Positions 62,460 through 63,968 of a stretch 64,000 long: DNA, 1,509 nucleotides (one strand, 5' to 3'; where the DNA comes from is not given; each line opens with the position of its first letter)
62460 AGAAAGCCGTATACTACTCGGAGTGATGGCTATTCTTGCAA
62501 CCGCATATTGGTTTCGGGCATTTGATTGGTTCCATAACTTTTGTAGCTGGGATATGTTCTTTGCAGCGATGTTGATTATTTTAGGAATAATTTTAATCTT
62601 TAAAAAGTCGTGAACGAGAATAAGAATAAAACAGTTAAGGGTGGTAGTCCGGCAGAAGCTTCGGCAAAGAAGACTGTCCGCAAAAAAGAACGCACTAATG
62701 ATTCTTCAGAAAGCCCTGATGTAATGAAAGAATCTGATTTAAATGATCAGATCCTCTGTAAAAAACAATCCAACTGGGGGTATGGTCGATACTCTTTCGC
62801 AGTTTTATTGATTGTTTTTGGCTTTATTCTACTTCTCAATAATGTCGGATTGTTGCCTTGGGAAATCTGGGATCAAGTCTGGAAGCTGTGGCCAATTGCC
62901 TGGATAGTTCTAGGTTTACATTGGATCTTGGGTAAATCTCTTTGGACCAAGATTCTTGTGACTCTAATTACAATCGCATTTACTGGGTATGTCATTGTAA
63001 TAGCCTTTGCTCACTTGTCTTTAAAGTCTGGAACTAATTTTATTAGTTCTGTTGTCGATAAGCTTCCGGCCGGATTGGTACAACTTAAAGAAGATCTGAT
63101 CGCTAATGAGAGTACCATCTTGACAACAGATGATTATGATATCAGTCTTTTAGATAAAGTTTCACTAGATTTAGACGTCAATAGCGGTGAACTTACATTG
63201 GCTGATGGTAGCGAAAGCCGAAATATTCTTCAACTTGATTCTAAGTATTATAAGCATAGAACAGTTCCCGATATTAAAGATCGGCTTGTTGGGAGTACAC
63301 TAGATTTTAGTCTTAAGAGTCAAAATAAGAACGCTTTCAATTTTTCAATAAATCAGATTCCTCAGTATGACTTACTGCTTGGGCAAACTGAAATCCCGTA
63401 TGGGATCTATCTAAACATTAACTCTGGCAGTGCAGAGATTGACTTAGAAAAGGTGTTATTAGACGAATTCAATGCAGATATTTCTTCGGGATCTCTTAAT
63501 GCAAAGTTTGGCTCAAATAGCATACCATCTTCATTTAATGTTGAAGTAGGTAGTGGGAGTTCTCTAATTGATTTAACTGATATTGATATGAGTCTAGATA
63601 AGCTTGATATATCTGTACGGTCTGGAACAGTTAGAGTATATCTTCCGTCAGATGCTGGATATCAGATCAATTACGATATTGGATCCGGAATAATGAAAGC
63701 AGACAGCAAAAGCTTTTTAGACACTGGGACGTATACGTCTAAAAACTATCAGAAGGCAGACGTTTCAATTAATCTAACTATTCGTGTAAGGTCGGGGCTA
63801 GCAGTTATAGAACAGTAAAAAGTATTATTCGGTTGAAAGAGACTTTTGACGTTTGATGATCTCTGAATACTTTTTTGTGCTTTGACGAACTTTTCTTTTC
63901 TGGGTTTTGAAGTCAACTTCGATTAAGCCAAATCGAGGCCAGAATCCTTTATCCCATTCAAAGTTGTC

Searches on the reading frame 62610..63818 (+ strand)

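Call 59: search_protein_families(library=pfam, proteins=[window:62610-63818:+], max_evalue=0.0001)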
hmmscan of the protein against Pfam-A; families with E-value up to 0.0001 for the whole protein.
window:62610-63818:+ (402 aa): 3 families
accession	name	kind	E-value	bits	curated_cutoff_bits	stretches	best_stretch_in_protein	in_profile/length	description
PF09922.15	LiaF-like_C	-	8e-07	29.4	29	1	308-396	16-110/114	Cell wall-active antibiotics response LiaF, C-terminal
PF18917.5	LiaI-LiaF-like_TM1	-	3.9e-06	27.3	27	1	63-103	3-39/42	LiaI-LiaF-like transmembrane region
PF22570.1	LiaF-TM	-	2.8e-05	25.3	27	1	63-139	2-73/98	LiaF transmembrane domain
